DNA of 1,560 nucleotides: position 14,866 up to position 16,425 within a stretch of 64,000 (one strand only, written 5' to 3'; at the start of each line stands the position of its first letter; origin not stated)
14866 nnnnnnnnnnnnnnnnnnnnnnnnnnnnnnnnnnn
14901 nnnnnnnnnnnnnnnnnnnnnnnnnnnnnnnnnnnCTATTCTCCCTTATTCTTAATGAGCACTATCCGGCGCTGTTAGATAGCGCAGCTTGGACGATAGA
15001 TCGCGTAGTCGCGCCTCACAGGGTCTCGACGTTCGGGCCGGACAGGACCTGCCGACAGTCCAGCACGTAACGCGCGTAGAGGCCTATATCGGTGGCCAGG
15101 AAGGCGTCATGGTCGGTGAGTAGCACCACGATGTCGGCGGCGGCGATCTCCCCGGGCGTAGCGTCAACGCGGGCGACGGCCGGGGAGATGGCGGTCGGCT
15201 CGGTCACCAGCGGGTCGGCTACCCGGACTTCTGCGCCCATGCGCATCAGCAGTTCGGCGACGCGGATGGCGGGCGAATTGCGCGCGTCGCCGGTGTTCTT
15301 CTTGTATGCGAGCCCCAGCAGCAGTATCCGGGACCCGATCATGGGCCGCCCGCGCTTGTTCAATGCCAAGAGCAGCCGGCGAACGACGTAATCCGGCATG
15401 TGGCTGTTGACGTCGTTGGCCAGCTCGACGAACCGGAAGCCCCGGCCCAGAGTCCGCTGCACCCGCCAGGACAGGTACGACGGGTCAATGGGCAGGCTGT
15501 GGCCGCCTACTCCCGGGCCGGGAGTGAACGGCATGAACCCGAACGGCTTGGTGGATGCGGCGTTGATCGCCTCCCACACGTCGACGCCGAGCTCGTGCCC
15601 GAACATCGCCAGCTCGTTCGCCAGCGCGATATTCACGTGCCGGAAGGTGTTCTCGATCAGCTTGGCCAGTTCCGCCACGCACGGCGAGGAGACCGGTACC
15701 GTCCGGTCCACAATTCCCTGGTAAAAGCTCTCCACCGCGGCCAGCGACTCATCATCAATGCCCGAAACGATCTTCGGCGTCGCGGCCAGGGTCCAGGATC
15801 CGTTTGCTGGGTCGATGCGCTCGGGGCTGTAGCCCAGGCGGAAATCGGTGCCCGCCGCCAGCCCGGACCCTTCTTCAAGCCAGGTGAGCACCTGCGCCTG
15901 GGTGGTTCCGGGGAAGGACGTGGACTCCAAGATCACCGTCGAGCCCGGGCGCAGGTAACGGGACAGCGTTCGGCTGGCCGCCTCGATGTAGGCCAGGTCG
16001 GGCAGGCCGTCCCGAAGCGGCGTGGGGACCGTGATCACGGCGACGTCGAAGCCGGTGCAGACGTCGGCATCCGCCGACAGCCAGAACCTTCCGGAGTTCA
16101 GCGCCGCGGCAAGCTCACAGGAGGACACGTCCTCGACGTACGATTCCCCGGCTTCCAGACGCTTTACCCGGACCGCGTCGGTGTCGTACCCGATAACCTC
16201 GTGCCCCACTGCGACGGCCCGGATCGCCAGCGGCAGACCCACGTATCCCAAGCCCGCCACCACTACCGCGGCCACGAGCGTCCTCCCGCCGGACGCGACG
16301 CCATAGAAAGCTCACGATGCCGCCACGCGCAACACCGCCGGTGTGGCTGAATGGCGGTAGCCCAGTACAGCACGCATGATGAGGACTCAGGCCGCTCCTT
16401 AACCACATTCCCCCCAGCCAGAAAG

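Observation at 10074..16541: Triplicated promoter-plus-leader element upstream of three transcription units of the sugar locus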

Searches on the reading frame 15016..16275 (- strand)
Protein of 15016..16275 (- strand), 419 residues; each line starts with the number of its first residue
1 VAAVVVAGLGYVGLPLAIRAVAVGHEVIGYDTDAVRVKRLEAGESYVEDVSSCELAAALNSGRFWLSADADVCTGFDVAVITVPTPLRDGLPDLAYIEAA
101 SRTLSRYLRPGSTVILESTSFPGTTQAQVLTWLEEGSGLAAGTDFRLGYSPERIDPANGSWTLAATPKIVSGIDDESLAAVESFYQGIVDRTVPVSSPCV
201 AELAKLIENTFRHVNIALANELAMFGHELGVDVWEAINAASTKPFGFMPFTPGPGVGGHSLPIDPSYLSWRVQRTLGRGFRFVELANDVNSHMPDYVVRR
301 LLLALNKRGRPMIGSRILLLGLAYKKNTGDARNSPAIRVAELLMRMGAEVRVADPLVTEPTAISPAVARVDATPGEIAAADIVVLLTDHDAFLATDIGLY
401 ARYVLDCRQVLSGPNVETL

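Call 13: search_protein_families(library=pfam, proteins=[window:15016-16275:-])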
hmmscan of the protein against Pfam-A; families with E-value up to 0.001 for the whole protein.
window:15016-16275:- (419 aa): 5 families
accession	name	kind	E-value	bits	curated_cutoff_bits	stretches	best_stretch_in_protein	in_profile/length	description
PF03721.20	UDPG_MGDP_dh_N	-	1.6e-32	113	27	1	4-179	3-181/187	UDP-glucose/GDP-mannose dehydrogenase family, NAD binding domain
PF00984.24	UDPG_MGDP_dh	-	1.6e-25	89.4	25.4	1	200-291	2-93/94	UDP-glucose/GDP-mannose dehydrogenase family, central domain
PF03720.21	UDPG_MGDP_dh_C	-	1.7e-20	73.7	30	1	318-411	1-101/103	UDP-glucose/GDP-mannose dehydrogenase family, UDP binding domain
PF03446.21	NAD_binding_2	-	0.00038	21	21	0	5-126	3-101/161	NAD binding domain of 6-phosphogluconate dehydrogenase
PF02826.25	2-Hacid_dh_C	-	0.00085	19.2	25.1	0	4-42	39-77/178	D-isomer specific 2-hydroxyacid dehydrogenase, NAD binding domain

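Call 30: find_homologous_proteins(query=window:15016-16275:-, max_evalue=1e-50)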
Query window:15016-16275:- (419 aa): 7998 proteins with E <= 1e-50 among 8000 candidates; the best 120 are listed.
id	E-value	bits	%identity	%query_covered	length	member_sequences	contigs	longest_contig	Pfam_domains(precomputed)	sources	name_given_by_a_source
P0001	1.1e-256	870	93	100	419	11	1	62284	PF00984.25,PF03721.21,PF03720.23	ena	-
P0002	9.2e-250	847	91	100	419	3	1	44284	PF00984.25,PF03446.22,PF03721.21,PF03720.23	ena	-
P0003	6.6e-248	841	90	100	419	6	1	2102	PF00984.25,PF03721.21,PF03720.23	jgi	jgi:UDP-N-acetyl-D-glucosamine dehydrogenase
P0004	1.8e-245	833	89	100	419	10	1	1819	PF00984.25,PF03721.21,PF03720.23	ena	-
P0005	1.9e-245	833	89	100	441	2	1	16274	PF00984.25,PF03721.21,PF03720.23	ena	-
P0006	1.1e-240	817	88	98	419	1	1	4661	PF00984.25,PF03721.21,PF03720.23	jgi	jgi:UDP-N-acetyl-D-glucosamine dehydrogenase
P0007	3.8e-239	812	88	100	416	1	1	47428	PF00984.25,PF03721.21,PF03720.23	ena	-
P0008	4.6e-233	792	85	100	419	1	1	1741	PF00984.25,PF03721.21,PF03720.23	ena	-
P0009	5.0e-229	778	84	100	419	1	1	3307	PF00984.25,PF03721.21,PF03720.23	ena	-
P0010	2.1e-228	776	84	100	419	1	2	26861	PF00984.25,PF03446.22,PF03721.21,PF03720.23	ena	-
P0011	5.2e-228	775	84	100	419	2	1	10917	PF00984.25,PF03446.22,PF03721.21,PF03720.23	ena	-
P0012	1.8e-227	773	83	100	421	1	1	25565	PF00984.25,PF03446.22,PF03721.21,PF03720.23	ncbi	-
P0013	1.6e-226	770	83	100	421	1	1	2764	PF00984.25,PF03446.22,PF03721.21,PF03720.23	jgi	jgi:UDP-N-acetyl-D-glucosamine dehydrogenase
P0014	2.4e-226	770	82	100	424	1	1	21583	PF00984.25,PF03446.22,PF03721.21,PF03720.23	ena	-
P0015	4.4e-226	769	82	100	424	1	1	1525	PF00984.25,PF03446.22,PF03721.21,PF03720.23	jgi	jgi:UDP-N-acetyl-D-glucosamine dehydrogenase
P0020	1.2e-224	764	82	100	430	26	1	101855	PF00984.25,PF03446.22,PF03721.21,PF03720.23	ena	-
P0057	7.5e-219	745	80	97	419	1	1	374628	PF00984.25,PF03446.22,PF03721.21,PF03720.23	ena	-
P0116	1.3e-209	715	77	100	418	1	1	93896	PF00984.25,PF03446.22,PF03721.21,PF03720.23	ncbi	ncbi:MAG TPA: nucleotide sugar dehydrogenase [Streptosporangiaceae bacterium]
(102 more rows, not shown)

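Call 31: find_encoding_contigs(protein=P0001, flank=10000, max_places=3)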
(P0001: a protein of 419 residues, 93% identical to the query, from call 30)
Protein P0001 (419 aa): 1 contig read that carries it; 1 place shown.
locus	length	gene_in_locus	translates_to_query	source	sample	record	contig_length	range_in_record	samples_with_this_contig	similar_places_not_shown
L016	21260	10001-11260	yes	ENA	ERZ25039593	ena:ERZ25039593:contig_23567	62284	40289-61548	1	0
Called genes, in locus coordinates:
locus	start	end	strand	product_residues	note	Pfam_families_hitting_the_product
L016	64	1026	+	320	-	PF00535:Glycos_transf_2, PF10111:Glyco_tranf_2_2 (weak), PF13641:Glyco_tranf_2_3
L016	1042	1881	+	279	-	PF04468:PSP1, PF28472:PSP1_3rd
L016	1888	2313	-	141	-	PF01243:PNPOx_N, PF12900:Pyridox_ox_2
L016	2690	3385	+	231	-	PF08044:DUF1707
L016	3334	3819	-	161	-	-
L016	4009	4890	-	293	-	PF14344:DUF4397, PF11182:AlgF (weak), PF14344:DUF4397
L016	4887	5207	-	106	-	-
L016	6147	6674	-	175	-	PF04203:Sortase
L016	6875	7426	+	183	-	-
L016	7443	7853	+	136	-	-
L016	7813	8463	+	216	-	PF03372:Exo_endo_phos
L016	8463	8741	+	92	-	PF01402:RHH_1 (weak)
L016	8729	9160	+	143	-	PF01850:PIN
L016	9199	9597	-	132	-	PF00107:ADH_zinc_N, PF13602:ADH_zinc_N_2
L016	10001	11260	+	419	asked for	PF03721:UDPG_MGDP_dh_N, PF00984:UDPG_MGDP_dh, PF03720:UDPG_MGDP_dh_C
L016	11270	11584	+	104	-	PF02350:Epimerase_2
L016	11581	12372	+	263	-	PF05050:Methyltransf_21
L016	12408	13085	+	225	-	PF13489:Methyltransf_23 (weak), PF08242:Methyltransf_12 (weak)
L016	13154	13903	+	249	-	PF13489:Methyltransf_23, PF13847:Methyltransf_31 (weak), PF08241:Methyltransf_11, PF08242:Methyltransf_12, PF13649:Methyltransf_25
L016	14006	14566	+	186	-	PF12481:DUF3700 (weak), PF13522:GATase_6, PF13537:GATase_7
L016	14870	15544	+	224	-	PF00733:Asn_synthase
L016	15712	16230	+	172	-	PF13439:Glyco_transf_4 (weak)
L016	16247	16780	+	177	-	PF00534:Glycos_transf_1, PF13692:Glyco_trans_1_4, PF20706:GT4-conflict (weak)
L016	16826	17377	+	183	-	PF00132:Hexapep (weak)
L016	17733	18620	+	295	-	PF05893:LuxC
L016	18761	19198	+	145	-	PF07370:DUF1489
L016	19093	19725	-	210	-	-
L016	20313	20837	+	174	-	-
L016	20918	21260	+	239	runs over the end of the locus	PF00226:DnaJ (weak)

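Call 32: find_encoding_contigs(protein=P0002, flank=10000, max_places=3)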
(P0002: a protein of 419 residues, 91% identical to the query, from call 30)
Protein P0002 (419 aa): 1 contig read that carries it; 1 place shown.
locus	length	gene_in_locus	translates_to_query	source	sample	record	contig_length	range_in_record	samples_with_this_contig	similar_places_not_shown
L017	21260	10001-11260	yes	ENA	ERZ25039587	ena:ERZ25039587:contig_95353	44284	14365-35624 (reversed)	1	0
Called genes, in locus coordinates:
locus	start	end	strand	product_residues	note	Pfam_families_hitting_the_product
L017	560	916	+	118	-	-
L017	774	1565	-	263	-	PF01073:3Beta_HSD (weak), PF01370:Epimerase, PF02719:Polysacc_synt_2 (weak), PF04321:RmlD_sub_bind, PF16363:GDP_Man_Dehyd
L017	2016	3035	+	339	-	PF03372:Exo_endo_phos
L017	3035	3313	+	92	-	PF01402:RHH_1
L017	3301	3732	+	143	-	PF01850:PIN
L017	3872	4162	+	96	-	PF02604:PhdYeFM_antitox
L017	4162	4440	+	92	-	PF05016:ParE_toxin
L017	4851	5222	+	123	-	PF00984:UDPG_MGDP_dh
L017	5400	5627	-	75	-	-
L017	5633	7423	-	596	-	PF02129:Peptidase_S15, PF08530:PepX_C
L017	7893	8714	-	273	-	PF01073:3Beta_HSD (weak), PF01370:Epimerase, PF02719:Polysacc_synt_2 (weak), PF04321:RmlD_sub_bind, PF16363:GDP_Man_Dehyd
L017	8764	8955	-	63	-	-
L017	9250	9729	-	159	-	-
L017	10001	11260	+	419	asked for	PF03446:NAD_binding_2 (weak), PF03721:UDPG_MGDP_dh_N, PF00984:UDPG_MGDP_dh, PF03720:UDPG_MGDP_dh_C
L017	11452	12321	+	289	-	-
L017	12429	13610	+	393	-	PF01266:DAO (weak), PF12831:FAD_oxidored (weak), PF13450:NAD_binding_8, PF01593:Amino_oxidase, PF03275:GLF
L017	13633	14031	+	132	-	PF03720:UDPG_MGDP_dh_C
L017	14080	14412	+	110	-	-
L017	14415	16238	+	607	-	PF13522:GATase_6, PF12481:DUF3700 (weak), PF13537:GATase_7, PF00733:Asn_synthase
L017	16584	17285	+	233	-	PF20706:GT4-conflict (weak), PF13692:Glyco_trans_1_4, PF00534:Glycos_transf_1, PF13524:Glyco_trans_1_2 (weak)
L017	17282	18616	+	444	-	-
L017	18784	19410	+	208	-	PF00908:dTDP_sugar_isom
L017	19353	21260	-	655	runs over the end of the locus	PF01073:3Beta_HSD, PF01370:Epimerase, PF02719:Polysacc_synt_2, PF04321:RmlD_sub_bind, PF07993:NAD_binding_4, PF13460:NAD_binding_10, PF16363:GDP_Man_Dehyd, PF01370:Epimerase, +2 more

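Call 33: find_encoding_contigs(protein=P0007, flank=10000, max_places=3)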
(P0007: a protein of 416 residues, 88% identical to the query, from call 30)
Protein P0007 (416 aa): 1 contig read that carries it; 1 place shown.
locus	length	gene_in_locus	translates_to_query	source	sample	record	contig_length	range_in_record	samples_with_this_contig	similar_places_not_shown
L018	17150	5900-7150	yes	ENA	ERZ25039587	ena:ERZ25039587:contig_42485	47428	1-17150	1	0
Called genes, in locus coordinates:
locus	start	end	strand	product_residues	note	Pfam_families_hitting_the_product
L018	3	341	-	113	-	?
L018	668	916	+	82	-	-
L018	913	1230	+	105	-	PF02604:PhdYeFM_antitox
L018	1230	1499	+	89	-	PF05016:ParE_toxin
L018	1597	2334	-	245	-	PF01850:PIN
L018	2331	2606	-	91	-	PF09957:VapB_antitoxin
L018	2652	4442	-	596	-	PF02129:Peptidase_S15, PF08530:PepX_C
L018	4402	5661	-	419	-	PF01073:3Beta_HSD (weak), PF01370:Epimerase, PF02719:Polysacc_synt_2 (weak), PF04321:RmlD_sub_bind, PF16363:GDP_Man_Dehyd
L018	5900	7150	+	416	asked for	PF03721:UDPG_MGDP_dh_N, PF00984:UDPG_MGDP_dh, PF03720:UDPG_MGDP_dh_C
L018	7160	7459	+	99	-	PF02350:Epimerase_2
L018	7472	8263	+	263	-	PF05050:Methyltransf_21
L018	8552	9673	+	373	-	-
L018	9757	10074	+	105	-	-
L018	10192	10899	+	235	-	PF02350:Epimerase_2 (weak)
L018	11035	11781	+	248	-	-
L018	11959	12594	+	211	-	-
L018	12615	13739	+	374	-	PF13518:HTH_28 (faint), PF13565:HTH_32, PF00665:rve, PF13683:rve_3 (weak)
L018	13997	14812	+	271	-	PF13604:AAA_30 (faint), PF09848:SLFN-g3_helicase (weak), PF13401:AAA_22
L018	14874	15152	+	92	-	-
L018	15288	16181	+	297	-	-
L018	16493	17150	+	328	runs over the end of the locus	PF01073:3Beta_HSD (faint), PF01370:Epimerase, PF02719:Polysacc_synt_2 (faint), PF04321:RmlD_sub_bind (faint), PF16363:GDP_Man_Dehyd, PF07993:NAD_binding_4 (faint)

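Call 39: find_encoding_contigs(protein=P0012, flank=10000, max_places=2)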
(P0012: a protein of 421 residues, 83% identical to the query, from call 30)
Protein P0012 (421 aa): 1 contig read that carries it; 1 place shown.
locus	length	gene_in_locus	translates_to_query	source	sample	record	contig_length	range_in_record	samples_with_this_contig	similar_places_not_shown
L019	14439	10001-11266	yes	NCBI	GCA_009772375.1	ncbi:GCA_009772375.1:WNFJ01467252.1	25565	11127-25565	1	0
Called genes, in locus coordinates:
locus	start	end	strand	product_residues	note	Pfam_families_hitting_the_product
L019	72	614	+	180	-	PF13384:HTH_23, PF13551:HTH_29 (faint), PF13565:HTH_32, PF13592:HTH_33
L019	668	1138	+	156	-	PF13358:DDE_3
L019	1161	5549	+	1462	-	PF08751:TrwC, PF13245:AAA_19, PF13604:AAA_30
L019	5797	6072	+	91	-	PF00392:GntR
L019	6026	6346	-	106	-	-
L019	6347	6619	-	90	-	-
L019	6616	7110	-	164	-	PF13581:HATPase_c_2 (weak)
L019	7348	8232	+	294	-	PF13560:HTH_31, PF19054:DUF5753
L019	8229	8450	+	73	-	PF04149:DUF397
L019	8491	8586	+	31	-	-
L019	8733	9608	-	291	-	-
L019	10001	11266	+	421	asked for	PF03446:NAD_binding_2 (weak), PF03721:UDPG_MGDP_dh_N, PF00984:UDPG_MGDP_dh, PF03720:UDPG_MGDP_dh_C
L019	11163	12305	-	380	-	-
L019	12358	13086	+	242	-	PF13489:Methyltransf_23 (weak), PF08242:Methyltransf_12 (weak), PF13649:Methyltransf_25 (faint)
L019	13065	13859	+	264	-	PF05050:Methyltransf_21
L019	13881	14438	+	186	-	?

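Call 40: find_encoding_contigs(protein=P0020, flank=10000, max_places=2)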
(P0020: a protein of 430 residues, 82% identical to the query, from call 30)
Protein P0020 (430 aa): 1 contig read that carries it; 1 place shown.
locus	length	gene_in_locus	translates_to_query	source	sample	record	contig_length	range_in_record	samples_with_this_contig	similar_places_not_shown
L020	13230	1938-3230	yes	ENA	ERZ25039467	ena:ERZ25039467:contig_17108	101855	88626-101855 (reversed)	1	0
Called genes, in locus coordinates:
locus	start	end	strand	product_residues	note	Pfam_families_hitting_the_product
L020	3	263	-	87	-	?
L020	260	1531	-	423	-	PF03033:Glyco_transf_28, PF00201:UDPGT (weak), PF06722:EryCIII-like_C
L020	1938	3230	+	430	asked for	PF03446:NAD_binding_2 (weak), PF03721:UDPG_MGDP_dh_N, PF00984:UDPG_MGDP_dh, PF03720:UDPG_MGDP_dh_C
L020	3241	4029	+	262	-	PF02350:Epimerase_2, PF13524:Glyco_trans_1_2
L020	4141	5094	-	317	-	PF01073:3Beta_HSD, PF01370:Epimerase, PF02719:Polysacc_synt_2, PF04321:RmlD_sub_bind, PF13460:NAD_binding_10 (weak), PF16363:GDP_Man_Dehyd, PF07993:NAD_binding_4 (weak)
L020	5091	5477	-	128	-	PF00534:Glycos_transf_1, PF13692:Glyco_trans_1_4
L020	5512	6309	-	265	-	PF13439:Glyco_transf_4, PF13579:Glyco_trans_4_4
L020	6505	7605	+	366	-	PF13439:Glyco_transf_4, PF13579:Glyco_trans_4_4, PF20706:GT4-conflict (weak), PF00534:Glycos_transf_1, PF13692:Glyco_trans_1_4, PF13524:Glyco_trans_1_2 (weak)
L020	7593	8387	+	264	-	PF13522:GATase_6, PF13537:GATase_7, PF12481:DUF3700 (weak)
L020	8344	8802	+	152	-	PF00733:Asn_synthase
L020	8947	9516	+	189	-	PF00733:Asn_synthase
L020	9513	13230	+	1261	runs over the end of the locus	PF01943:Polysacc_synt, PF13439:Glyco_transf_4, PF13477:Glyco_trans_4_2 (faint), PF13579:Glyco_trans_4_4, PF20706:GT4-conflict (weak), PF00534:Glycos_transf_1, PF13692:Glyco_trans_1_4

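Call 41: find_encoding_contigs(protein=P0057, flank=10000, max_places=2)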
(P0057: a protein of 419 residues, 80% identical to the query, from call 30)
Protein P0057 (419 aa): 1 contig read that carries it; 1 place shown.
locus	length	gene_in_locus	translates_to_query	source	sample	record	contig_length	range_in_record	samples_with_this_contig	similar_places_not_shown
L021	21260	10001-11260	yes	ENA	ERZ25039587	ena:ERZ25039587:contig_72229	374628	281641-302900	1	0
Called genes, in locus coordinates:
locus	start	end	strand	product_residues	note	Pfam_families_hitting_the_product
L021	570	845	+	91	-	-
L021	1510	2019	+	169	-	-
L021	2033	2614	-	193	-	PF04978:MST, PF12867:DinB_2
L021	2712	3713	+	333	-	PF00005:ABC_tran, PF13304:AAA_21 (weak), PF13732:DrrA1-3_C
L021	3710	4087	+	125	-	PF01061:ABC2_membrane (weak)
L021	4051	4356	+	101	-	PF01061:ABC2_membrane, PF12698:ABC2_membrane_3 (weak)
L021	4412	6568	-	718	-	PF13191:AAA_16 (weak), PF13401:AAA_22 (weak)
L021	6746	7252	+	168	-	PF01161:PBP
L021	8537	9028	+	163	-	-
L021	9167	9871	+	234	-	PF01149:Fapy_DNA_glyco, PF06831:H2TH, PF06827:zf-FPG_IleRS (weak)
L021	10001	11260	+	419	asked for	PF03446:NAD_binding_2 (weak), PF03721:UDPG_MGDP_dh_N, PF00984:UDPG_MGDP_dh, PF03720:UDPG_MGDP_dh_C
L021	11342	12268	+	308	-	PF13469:Sulfotransfer_3 (faint)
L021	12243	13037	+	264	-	PF01209:Ubie_methyltran (weak), PF13489:Methyltransf_23, PF07021:MetW (weak), PF13847:Methyltransf_31, PF08241:Methyltransf_11, PF08242:Methyltransf_12, PF13649:Methyltransf_25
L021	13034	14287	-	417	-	PF13579:Glyco_trans_4_4, PF13439:Glyco_transf_4 (weak), PF13477:Glyco_trans_4_2 (weak), PF00534:Glycos_transf_1, PF13692:Glyco_trans_1_4, PF13524:Glyco_trans_1_2 (weak)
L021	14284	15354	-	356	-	PF00534:Glycos_transf_1, PF13692:Glyco_trans_1_4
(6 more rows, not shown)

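Call 42: find_encoding_contigs(protein=P0116, flank=10000, max_places=2)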
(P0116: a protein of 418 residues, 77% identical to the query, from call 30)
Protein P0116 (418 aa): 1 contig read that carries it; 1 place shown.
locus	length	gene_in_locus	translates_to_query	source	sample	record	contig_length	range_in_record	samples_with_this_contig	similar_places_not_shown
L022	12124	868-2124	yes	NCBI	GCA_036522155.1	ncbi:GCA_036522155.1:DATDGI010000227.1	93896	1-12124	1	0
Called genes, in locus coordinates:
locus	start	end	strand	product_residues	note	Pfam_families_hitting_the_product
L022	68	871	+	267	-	PF03808:Glyco_tran_WecG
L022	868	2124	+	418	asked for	PF03446:NAD_binding_2 (weak), PF03721:UDPG_MGDP_dh_N, PF00984:UDPG_MGDP_dh, PF03720:UDPG_MGDP_dh_C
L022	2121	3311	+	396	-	PF02350:Epimerase_2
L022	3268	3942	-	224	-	-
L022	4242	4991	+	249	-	-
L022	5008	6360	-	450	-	PF04932:Wzy_C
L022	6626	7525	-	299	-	PF00535:Glycos_transf_2, PF12804:NTP_transf_3 (weak), PF13641:Glyco_tranf_2_3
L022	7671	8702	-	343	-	-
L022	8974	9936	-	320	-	PF13229:Beta_helix (weak)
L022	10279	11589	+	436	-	PF00072:Response_reg, PF07730:HisKA_3 (weak)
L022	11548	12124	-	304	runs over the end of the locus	-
